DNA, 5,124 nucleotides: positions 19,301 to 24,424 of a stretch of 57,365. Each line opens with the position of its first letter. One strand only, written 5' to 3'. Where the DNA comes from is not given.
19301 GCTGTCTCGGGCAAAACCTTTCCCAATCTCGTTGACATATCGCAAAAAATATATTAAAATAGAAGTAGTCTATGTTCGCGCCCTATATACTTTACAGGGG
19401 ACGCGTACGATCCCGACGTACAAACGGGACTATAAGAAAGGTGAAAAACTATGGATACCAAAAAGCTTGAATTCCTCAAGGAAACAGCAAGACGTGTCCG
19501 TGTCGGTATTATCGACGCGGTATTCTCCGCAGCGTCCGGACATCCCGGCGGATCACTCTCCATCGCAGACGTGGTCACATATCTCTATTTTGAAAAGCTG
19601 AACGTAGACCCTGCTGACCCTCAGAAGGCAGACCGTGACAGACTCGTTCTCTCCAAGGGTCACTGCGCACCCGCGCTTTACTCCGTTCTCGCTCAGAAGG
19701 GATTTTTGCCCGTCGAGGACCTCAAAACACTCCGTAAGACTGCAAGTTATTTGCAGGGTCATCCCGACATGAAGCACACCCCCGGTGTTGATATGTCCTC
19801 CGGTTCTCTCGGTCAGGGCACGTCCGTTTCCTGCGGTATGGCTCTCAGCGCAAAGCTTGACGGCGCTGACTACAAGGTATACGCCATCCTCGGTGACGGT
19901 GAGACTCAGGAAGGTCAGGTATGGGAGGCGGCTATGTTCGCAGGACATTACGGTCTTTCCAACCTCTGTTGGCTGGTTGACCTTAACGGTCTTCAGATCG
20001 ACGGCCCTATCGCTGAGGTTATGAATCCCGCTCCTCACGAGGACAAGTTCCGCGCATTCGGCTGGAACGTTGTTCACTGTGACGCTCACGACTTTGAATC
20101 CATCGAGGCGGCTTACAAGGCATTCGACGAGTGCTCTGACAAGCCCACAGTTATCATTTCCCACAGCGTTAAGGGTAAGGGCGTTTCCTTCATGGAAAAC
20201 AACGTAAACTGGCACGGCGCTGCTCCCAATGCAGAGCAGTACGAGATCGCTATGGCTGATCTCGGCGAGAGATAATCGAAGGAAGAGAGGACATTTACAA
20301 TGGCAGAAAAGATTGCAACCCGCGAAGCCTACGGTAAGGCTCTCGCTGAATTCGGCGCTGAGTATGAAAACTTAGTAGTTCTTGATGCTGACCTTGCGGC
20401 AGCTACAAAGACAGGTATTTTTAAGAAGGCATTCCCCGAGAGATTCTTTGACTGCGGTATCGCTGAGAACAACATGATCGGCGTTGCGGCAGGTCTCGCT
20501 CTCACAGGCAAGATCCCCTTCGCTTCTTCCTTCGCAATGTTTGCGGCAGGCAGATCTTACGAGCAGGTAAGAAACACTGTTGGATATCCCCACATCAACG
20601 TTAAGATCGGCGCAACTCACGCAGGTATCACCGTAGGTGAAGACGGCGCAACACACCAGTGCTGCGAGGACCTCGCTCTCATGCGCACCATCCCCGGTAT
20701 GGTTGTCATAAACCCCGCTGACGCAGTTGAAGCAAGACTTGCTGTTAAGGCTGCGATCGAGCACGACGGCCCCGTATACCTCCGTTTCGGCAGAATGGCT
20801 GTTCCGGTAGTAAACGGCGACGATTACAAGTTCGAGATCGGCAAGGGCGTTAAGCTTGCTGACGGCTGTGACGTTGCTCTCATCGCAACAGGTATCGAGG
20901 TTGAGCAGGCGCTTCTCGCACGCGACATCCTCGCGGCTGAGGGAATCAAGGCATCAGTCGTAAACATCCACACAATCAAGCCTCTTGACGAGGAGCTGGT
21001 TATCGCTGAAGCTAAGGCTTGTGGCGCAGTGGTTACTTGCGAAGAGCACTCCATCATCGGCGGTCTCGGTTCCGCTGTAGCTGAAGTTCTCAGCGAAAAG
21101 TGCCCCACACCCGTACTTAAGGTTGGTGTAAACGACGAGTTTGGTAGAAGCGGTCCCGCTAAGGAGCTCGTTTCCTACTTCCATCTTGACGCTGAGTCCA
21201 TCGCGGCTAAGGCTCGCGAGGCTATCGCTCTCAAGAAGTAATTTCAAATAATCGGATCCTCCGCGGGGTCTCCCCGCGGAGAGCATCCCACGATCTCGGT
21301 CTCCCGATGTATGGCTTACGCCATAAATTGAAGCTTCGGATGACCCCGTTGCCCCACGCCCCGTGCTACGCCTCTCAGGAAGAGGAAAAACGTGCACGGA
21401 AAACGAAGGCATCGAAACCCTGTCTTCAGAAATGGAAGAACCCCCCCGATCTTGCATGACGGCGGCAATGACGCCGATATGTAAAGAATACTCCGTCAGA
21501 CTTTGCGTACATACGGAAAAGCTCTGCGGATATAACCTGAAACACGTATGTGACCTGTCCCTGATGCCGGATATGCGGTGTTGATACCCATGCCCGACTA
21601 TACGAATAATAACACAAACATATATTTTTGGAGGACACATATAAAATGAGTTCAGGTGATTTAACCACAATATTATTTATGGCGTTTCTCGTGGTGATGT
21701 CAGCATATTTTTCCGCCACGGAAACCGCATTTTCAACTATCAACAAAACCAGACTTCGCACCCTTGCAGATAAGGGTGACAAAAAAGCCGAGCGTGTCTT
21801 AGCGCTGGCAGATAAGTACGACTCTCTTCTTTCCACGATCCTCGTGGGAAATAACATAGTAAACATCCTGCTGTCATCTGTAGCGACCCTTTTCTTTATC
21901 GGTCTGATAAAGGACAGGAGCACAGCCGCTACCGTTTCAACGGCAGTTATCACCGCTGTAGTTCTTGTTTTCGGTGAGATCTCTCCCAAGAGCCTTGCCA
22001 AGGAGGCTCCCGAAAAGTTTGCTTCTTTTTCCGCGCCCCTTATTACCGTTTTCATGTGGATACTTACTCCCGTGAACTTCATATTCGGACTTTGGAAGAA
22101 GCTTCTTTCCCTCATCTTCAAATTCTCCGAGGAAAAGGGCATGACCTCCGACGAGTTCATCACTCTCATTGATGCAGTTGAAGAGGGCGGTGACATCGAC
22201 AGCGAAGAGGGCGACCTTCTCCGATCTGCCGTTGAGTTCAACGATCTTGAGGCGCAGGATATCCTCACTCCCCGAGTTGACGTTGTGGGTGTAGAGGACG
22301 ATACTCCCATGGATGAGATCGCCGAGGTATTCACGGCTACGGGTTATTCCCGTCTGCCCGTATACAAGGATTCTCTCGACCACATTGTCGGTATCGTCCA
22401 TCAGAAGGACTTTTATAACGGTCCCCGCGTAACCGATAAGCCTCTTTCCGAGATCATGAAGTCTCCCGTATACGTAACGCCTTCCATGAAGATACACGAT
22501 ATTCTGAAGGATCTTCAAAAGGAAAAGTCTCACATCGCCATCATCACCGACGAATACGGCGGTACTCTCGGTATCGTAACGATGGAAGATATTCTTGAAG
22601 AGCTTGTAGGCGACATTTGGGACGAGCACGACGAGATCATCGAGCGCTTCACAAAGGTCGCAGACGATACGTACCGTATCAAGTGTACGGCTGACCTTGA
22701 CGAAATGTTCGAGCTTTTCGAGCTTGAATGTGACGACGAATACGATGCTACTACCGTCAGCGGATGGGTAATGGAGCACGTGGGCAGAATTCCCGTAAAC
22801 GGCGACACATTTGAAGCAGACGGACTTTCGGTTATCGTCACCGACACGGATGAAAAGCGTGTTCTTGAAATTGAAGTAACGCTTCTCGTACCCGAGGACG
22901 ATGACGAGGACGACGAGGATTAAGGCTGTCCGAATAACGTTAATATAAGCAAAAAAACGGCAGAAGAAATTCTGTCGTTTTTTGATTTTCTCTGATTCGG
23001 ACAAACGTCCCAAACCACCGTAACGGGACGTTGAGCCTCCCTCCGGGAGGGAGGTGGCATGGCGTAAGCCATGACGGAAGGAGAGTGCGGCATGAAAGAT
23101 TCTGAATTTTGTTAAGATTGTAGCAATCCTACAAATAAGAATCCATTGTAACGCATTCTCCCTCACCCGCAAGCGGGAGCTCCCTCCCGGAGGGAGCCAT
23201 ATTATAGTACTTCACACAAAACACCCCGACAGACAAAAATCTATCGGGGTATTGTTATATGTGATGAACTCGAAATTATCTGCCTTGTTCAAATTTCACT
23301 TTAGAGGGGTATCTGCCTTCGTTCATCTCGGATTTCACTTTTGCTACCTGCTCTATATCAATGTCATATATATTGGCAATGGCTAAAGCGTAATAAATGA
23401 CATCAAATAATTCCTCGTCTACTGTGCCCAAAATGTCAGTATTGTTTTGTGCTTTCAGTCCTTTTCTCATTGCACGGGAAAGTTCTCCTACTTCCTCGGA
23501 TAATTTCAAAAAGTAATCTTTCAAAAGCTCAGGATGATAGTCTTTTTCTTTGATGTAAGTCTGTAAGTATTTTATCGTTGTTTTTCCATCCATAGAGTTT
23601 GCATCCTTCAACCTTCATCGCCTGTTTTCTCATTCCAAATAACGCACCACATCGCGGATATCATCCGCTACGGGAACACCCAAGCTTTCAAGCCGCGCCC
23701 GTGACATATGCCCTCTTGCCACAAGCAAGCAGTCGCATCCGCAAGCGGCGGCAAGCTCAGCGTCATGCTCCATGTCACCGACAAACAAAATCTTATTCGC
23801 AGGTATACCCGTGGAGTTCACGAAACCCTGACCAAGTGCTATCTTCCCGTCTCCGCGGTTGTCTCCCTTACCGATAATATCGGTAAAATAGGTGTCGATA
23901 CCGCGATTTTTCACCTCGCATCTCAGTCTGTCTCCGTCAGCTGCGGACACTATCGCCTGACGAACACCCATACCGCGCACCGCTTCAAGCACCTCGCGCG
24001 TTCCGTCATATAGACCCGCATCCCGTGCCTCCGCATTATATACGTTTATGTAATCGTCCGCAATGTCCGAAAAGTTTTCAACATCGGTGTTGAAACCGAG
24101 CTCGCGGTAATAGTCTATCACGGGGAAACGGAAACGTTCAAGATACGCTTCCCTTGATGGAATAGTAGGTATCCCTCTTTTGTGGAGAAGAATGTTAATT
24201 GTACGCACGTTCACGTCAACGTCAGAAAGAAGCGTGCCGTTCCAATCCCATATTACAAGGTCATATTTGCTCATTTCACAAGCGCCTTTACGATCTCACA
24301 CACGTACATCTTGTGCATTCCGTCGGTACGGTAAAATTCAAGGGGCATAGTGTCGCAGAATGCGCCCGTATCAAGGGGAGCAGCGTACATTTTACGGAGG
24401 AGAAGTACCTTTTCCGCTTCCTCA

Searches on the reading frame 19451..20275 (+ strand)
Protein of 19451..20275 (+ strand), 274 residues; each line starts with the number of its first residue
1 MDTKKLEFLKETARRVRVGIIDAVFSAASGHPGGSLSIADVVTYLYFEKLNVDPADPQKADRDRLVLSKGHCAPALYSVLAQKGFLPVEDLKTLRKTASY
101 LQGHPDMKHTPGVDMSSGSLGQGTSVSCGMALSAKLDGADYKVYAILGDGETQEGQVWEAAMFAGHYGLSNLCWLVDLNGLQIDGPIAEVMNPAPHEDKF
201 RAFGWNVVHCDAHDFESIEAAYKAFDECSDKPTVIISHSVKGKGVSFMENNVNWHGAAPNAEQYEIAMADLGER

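Call 58: search_protein_families(library=pfam, proteins=[window:19451-20275:+], max_evalue=0.0001)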
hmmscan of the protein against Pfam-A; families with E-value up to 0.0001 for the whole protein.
window:19451-20275:+ (274 aa): 4 families
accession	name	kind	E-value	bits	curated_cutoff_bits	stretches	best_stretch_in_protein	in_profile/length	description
PF00456.26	Transketolase_N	-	1.6e-58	198.8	22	1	11-267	4-271/334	Transketolase, thiamine diphosphate binding domain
PF00676.26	E1_dh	-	2.5e-08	33.7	22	1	113-227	96-209/300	Dehydrogenase E1 component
PF13292.11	DXP_synthase_N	-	6.3e-08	32.6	21.2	1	7-182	16-174/274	1-deoxy-D-xylulose-5-phosphate synthase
PF09364.15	XFP_N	-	1e-06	28.3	23.7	1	89-229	109-252/364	XFP N-terminal domain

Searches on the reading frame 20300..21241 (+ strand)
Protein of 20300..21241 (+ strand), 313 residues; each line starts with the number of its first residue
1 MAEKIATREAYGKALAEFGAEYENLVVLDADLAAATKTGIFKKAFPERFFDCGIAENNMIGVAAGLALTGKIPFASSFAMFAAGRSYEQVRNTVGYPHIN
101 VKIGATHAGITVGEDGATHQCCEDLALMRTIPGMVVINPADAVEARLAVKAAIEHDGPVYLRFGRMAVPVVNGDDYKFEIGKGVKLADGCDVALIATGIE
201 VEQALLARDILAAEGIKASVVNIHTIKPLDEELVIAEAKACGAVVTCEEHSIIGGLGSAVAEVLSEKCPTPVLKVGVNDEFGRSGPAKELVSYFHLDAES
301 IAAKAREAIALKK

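Call 58: search_protein_families(library=pfam, proteins=[window:20300-21241:+], max_evalue=0.0001)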
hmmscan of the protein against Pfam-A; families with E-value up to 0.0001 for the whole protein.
window:20300-21241:+ (313 aa): 4 families
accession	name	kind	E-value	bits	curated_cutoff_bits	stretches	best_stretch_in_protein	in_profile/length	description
PF02779.29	Transket_pyr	-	5.7e-49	166.5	27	1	4-169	2-173/174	Transketolase, pyrimidine binding domain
PF02780.25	Transketolase_C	-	1.3e-30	106.2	25.9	1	181-301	1-124/124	Transketolase, C-terminal domain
PF22613.1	Transketolase_C_1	-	4.4e-09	37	27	1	189-296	11-112/113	Transketolase-like TK C-terminal domain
PF17147.9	PFOR_II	-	7.5e-05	23.5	27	0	191-265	2-76/102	Pyruvate:ferredoxin oxidoreductase core domain II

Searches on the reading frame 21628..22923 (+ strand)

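Call 57: search_protein_families(library=padloc, proteins=[window:21628-22923:+], max_evalue=0.001)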
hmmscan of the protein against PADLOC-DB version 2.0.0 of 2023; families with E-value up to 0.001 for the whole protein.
window:21628-22923:+ (431 aa): 0 families

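Call 58: search_protein_families(library=pfam, proteins=[window:21628-22923:+], max_evalue=0.0001)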
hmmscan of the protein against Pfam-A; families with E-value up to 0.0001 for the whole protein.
window:21628-22923:+ (431 aa): 3 families
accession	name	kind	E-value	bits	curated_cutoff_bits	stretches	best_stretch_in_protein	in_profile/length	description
PF01595.25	CNNM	-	1.7e-49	168.4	28.4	1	17-194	2-181/181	Cyclin M transmembrane N-terminal domain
PF00571.33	CBS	-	8.2e-20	71.3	24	2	274-327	2-56/57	CBS domain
PF03471.22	CorC_HlyC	-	1.8e-16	60.4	27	1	343-419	2-79/81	Transporter associated domain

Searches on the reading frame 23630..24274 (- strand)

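Call 58: search_protein_families(library=pfam, proteins=[window:23630-24274:-], max_evalue=0.0001)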
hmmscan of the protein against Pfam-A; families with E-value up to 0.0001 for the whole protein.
window:23630-24274:- (214 aa): 4 families
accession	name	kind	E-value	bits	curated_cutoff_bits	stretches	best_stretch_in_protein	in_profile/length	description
PF13419.12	HAD_2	-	5.4e-20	72.7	23.8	1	7-185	1-178/178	Haloacid dehalogenase-like hydrolase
PF00702.32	Hydrolase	-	2.5e-12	48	26.4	1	4-179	1-191/191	haloacid dehalogenase-like hydrolase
PF12710.13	HAD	-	3.9e-09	37.7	27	1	7-175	1-188/189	haloacid dehalogenase-like hydrolase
PF13242.12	Hydrolase_like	-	4.4e-08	33.3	22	1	153-208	15-74/75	HAD-hyrolase-like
